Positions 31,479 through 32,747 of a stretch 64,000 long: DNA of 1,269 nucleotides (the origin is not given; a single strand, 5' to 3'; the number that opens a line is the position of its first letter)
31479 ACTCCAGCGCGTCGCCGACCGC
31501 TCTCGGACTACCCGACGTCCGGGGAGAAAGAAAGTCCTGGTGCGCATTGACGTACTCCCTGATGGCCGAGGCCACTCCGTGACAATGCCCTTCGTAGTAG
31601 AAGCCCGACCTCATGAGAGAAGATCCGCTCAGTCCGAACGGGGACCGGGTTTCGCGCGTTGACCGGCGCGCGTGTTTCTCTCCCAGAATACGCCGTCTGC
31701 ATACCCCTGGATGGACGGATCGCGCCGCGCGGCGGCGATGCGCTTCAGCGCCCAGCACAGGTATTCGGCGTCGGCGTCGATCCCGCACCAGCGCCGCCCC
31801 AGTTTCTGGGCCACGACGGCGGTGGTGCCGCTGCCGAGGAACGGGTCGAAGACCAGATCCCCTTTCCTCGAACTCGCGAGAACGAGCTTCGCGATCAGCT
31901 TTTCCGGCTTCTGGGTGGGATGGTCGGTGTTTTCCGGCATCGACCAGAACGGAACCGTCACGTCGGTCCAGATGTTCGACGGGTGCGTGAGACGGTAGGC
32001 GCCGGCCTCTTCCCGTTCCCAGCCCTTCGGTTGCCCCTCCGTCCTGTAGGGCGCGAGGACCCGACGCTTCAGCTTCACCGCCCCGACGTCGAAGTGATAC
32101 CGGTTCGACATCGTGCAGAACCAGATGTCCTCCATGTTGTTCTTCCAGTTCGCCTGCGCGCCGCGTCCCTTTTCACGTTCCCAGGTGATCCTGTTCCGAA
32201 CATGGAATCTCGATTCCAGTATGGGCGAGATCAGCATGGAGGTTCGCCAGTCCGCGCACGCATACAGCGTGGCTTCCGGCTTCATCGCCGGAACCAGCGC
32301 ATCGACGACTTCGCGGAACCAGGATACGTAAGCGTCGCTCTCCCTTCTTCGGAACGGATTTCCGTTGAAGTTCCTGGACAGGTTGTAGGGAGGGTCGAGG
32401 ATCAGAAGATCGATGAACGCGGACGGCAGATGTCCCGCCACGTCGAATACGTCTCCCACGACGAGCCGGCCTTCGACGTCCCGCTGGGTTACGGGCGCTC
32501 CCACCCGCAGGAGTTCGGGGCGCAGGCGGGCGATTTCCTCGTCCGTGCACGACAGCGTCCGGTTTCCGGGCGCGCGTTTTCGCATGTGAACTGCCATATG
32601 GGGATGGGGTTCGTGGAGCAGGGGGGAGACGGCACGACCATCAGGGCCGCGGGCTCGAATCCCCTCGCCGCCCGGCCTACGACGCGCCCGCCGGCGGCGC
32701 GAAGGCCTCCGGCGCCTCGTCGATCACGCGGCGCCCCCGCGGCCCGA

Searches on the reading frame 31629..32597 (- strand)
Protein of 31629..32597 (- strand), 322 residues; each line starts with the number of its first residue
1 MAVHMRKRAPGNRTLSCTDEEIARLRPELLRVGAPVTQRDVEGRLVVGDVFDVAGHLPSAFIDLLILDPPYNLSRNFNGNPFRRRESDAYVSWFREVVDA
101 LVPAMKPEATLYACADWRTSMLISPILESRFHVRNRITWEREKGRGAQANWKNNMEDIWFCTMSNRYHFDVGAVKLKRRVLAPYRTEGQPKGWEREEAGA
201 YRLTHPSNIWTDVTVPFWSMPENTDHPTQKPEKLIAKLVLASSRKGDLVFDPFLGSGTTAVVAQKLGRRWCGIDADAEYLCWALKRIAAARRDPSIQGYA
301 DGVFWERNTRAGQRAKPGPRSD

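Call 37: search_protein_families(library=pfam, proteins=[window:31629-32597:-], max_evalue=0.001)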
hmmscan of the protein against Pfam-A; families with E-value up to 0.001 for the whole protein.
window:31629-32597:- (322 aa): 1 family
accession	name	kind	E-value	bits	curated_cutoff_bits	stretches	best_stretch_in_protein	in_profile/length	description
PF01555.25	N6_N4_Mtase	-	3.1e-39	135.6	26.7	1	62-280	1-216/221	DNA methylase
